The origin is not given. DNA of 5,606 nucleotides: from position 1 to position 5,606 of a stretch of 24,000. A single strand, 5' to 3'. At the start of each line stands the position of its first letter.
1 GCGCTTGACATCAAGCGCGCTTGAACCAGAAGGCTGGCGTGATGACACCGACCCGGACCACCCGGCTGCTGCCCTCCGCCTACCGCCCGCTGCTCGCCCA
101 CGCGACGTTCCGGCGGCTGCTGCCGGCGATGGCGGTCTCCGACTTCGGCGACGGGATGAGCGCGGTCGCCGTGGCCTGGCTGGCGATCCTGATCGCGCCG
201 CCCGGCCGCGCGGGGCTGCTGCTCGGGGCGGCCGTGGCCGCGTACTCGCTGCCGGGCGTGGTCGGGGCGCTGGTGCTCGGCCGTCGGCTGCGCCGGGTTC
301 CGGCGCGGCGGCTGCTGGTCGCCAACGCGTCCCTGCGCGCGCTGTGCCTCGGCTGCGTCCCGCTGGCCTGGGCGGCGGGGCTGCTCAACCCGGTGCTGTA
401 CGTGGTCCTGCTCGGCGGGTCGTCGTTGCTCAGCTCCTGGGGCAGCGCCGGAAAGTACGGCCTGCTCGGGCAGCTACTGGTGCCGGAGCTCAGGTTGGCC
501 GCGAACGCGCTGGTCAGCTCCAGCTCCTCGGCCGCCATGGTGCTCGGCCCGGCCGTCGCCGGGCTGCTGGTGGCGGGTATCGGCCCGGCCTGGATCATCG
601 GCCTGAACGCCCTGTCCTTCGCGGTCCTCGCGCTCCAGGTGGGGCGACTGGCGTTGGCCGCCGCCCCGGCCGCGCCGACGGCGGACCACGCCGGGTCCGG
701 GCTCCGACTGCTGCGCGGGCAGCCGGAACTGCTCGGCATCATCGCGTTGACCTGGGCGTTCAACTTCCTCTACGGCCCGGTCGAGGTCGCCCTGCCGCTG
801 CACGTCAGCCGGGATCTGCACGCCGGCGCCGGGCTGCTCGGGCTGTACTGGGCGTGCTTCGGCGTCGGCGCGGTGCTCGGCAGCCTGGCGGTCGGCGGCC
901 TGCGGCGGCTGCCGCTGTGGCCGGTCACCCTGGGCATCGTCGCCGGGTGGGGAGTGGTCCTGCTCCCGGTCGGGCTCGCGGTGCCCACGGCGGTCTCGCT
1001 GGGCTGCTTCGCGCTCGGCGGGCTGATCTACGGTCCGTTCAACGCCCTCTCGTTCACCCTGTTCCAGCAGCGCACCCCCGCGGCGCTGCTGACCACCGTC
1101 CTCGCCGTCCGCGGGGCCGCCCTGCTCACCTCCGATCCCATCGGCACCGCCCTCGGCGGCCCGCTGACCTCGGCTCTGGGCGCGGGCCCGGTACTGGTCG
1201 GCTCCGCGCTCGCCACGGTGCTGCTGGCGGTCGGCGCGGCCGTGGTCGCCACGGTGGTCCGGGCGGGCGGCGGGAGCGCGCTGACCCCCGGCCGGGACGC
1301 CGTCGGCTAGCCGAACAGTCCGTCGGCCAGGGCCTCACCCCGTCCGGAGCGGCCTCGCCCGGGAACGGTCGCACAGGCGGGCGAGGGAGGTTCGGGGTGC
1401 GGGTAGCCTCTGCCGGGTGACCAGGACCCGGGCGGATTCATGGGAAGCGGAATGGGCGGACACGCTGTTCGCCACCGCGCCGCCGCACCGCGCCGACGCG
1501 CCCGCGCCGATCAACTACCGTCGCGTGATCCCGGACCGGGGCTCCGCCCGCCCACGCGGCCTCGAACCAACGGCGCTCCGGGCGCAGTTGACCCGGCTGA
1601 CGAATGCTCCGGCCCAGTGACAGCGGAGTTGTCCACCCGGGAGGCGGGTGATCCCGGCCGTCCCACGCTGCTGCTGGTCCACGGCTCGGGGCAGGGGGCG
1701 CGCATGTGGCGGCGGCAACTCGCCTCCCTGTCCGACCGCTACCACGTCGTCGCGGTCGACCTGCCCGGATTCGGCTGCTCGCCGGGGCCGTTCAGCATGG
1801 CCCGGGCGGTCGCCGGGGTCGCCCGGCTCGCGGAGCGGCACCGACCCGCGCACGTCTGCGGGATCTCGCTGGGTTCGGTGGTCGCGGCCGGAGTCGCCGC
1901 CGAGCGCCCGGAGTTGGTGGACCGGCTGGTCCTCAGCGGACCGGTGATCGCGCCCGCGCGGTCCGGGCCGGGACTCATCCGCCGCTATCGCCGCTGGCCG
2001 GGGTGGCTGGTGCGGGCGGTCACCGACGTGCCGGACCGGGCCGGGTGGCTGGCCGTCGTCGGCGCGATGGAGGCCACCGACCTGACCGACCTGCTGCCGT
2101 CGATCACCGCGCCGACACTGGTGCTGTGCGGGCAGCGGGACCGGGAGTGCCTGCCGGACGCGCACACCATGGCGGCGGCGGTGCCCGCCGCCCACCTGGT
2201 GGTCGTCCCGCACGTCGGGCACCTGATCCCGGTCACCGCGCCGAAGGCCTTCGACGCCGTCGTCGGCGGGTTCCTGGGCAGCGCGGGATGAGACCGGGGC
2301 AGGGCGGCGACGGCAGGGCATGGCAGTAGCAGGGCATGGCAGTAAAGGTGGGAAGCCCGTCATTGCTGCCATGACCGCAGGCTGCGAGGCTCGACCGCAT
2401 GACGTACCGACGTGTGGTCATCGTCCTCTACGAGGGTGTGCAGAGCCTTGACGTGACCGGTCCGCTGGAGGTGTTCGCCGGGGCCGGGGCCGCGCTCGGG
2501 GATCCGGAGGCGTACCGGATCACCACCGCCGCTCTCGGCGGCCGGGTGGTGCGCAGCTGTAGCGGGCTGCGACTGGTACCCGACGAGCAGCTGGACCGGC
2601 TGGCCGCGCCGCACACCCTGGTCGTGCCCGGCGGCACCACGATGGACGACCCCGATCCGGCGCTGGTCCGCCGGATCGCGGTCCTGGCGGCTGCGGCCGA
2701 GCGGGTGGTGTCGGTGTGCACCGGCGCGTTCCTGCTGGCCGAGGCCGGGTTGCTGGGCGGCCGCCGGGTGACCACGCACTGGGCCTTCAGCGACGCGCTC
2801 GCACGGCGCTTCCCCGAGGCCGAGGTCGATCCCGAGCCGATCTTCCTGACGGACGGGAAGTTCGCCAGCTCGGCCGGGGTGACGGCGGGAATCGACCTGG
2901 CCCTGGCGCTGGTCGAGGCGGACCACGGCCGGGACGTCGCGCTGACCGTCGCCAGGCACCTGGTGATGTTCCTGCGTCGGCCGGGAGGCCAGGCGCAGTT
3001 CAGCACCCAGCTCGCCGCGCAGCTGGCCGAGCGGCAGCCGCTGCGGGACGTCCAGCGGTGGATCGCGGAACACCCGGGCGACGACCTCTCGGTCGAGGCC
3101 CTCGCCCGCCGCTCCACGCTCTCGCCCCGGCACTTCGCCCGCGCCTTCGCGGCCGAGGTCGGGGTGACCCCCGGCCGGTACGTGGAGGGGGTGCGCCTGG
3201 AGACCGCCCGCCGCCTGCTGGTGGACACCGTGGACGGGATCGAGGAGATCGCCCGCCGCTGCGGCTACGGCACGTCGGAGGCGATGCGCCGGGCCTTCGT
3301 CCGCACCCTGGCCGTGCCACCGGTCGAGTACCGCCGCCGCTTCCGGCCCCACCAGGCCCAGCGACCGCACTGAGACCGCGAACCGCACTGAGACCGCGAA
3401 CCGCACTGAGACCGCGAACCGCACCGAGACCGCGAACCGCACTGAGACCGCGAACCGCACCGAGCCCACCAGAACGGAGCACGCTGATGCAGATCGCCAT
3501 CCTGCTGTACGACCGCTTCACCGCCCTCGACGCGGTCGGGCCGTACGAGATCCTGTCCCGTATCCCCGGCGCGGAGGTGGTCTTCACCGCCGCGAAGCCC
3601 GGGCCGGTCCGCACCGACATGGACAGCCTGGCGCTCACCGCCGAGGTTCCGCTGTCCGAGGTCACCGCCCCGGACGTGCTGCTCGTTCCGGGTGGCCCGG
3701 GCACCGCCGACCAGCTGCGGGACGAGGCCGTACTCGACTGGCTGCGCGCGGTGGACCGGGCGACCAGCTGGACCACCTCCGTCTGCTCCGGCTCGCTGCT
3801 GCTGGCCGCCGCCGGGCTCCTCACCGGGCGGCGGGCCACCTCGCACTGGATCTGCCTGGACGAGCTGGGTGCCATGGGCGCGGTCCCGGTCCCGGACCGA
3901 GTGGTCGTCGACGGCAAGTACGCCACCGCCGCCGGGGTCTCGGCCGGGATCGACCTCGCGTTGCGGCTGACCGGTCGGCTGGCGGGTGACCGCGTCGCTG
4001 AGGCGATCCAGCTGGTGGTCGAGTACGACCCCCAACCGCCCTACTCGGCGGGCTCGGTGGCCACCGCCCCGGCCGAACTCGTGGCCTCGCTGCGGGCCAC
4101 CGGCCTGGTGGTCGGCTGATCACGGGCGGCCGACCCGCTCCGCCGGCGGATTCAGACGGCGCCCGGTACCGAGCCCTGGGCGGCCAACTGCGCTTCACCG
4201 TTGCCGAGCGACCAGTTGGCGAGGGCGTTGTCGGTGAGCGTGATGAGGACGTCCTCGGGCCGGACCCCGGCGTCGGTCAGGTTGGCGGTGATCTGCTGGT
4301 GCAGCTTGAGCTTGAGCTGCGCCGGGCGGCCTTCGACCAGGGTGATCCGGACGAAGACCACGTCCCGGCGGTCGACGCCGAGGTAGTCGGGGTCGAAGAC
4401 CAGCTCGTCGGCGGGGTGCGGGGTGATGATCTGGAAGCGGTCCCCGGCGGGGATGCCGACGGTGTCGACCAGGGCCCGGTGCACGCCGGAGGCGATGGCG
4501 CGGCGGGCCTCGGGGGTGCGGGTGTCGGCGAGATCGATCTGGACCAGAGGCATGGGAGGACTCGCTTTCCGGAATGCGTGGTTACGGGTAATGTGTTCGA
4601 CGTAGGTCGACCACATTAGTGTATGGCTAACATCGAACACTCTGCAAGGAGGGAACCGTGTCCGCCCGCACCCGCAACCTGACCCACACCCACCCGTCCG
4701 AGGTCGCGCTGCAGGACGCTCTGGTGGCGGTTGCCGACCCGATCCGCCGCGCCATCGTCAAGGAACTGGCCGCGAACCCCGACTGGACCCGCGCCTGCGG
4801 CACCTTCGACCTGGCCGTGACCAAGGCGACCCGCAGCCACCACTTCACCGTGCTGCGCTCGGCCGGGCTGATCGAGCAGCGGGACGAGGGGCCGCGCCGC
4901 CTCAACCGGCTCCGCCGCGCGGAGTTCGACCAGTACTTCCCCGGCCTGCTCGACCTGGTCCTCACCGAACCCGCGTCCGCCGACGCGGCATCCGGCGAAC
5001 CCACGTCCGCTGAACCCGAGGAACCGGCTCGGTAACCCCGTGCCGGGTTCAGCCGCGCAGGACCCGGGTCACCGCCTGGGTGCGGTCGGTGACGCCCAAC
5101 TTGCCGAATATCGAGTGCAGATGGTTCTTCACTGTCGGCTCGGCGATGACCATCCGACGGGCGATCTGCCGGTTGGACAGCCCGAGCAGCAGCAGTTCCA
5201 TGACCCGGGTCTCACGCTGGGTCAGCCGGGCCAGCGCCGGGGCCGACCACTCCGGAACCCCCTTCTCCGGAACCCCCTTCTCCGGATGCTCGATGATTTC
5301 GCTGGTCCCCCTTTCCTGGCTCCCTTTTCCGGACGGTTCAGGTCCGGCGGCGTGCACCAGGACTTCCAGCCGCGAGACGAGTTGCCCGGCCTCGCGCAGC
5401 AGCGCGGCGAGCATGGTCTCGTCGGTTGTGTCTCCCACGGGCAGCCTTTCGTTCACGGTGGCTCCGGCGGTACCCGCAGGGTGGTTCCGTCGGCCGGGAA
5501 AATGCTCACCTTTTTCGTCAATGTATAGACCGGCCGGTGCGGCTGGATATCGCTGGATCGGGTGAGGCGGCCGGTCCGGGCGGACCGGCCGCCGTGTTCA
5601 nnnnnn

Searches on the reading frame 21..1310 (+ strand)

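Call 12: search_protein_families(library=pfam, proteins=[window:21-1310:+], max_evalue=0.001)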
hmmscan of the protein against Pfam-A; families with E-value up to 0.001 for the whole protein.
window:21-1310:+ (429 aa): 2 families
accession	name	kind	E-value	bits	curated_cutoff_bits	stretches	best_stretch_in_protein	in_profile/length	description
PF07690.21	MFS_1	-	1.3e-17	64.2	33.4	1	34-366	2-337/347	Major Facilitator Superfamily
PF05977.19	MFS_3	-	1.5e-10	40.6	27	1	19-414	2-396/524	Transmembrane secretion effector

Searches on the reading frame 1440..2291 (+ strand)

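Call 12: search_protein_families(library=pfam, proteins=[window:1440-2291:+], max_evalue=0.001)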
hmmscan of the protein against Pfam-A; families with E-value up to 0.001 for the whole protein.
window:1440-2291:+ (283 aa): 3 families
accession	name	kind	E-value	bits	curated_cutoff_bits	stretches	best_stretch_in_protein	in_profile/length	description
PF12697.13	Abhydrolase_6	-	1.3e-19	72.2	26.3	1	77-271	1-214/217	Alpha/beta hydrolase family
PF00561.26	Abhydrolase_1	-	7.7e-19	68.7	25.8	1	75-185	1-118/245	alpha/beta hydrolase fold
PF12146.15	Hydrolase_4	-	4.5e-14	52.8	27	1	74-191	4-134/239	Serine aminopeptidase, S33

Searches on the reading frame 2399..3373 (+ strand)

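Call 12: search_protein_families(library=pfam, proteins=[window:2399-3373:+], max_evalue=0.001)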
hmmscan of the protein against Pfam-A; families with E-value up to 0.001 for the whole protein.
window:2399-3373:+ (324 aa): 3 families
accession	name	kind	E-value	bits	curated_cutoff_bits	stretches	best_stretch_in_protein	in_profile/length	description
PF01965.30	DJ-1_PfpI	-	1.8e-23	83.6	26.6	1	4-173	1-164/165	DJ-1/PfpI family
PF12833.13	HTH_18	-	1.1e-21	77.4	33.6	1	235-314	1-80/80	Helix-turn-helix domain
PF00165.29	HTH_AraC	-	2.3e-08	34.4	26.6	1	222-262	1-41/42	Bacterial regulatory helix-turn-helix proteins, AraC family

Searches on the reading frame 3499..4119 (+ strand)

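Call 12: search_protein_families(library=pfam, proteins=[window:3499-4119:+], max_evalue=0.001)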
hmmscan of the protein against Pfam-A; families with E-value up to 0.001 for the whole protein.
window:3499-4119:+ (206 aa): 1 family
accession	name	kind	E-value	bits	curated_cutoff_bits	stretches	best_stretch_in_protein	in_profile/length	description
PF01965.30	DJ-1_PfpI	-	2.8e-25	89.5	26.6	1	1-157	5-162/165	DJ-1/PfpI family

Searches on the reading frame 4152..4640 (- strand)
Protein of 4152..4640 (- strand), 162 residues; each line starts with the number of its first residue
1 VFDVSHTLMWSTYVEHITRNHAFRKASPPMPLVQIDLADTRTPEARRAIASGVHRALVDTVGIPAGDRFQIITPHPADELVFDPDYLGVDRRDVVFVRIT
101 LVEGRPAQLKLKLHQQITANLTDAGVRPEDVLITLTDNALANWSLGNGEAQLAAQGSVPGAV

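Call 12: search_protein_families(library=pfam, proteins=[window:4152-4640:-], max_evalue=0.001)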
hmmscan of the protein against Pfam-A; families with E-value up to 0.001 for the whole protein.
window:4152-4640:- (162 aa): 2 families
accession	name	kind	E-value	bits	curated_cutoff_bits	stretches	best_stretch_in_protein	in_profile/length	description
PF14552.11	Tautomerase_2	-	7.9e-26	90.4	28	1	67-146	1-82/82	Tautomerase enzyme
PF01361.26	Tautomerase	-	1.9e-13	50.5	22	1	31-88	1-58/60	Tautomerase enzyme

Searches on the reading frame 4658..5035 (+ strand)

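Call 12: search_protein_families(library=pfam, proteins=[window:4658-5035:+], max_evalue=0.001)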
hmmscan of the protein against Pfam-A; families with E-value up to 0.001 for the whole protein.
window:4658-5035:+ (125 aa): 2 families
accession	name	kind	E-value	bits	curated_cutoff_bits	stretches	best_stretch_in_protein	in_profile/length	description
PF12840.13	HTH_20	-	9.7e-06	25.9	27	1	26-75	2-51/51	Helix-turn-helix domain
PF01022.26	HTH_5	-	0.00042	20.6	22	0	27-73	1-46/47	Bacterial regulatory protein, arsR family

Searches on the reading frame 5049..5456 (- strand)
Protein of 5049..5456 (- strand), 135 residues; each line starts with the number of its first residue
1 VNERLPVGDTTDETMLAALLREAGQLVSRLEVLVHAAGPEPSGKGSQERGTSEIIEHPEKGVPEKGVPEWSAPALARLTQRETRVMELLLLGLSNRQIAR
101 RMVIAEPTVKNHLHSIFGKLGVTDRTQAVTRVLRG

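Call 12: search_protein_families(library=pfam, proteins=[window:5049-5456:-], max_evalue=0.001)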
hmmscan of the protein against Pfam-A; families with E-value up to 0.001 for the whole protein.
window:5049-5456:- (135 aa): 2 families
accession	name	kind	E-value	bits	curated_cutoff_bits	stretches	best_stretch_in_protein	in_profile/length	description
PF00196.25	GerE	-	3.2e-18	65.5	23.5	1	77-130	2-55/57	Bacterial regulatory proteins, luxR family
PF08281.18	Sigma70_r4_2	-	3.3e-07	30.3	25.7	1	74-114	7-48/54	Sigma-70, region 4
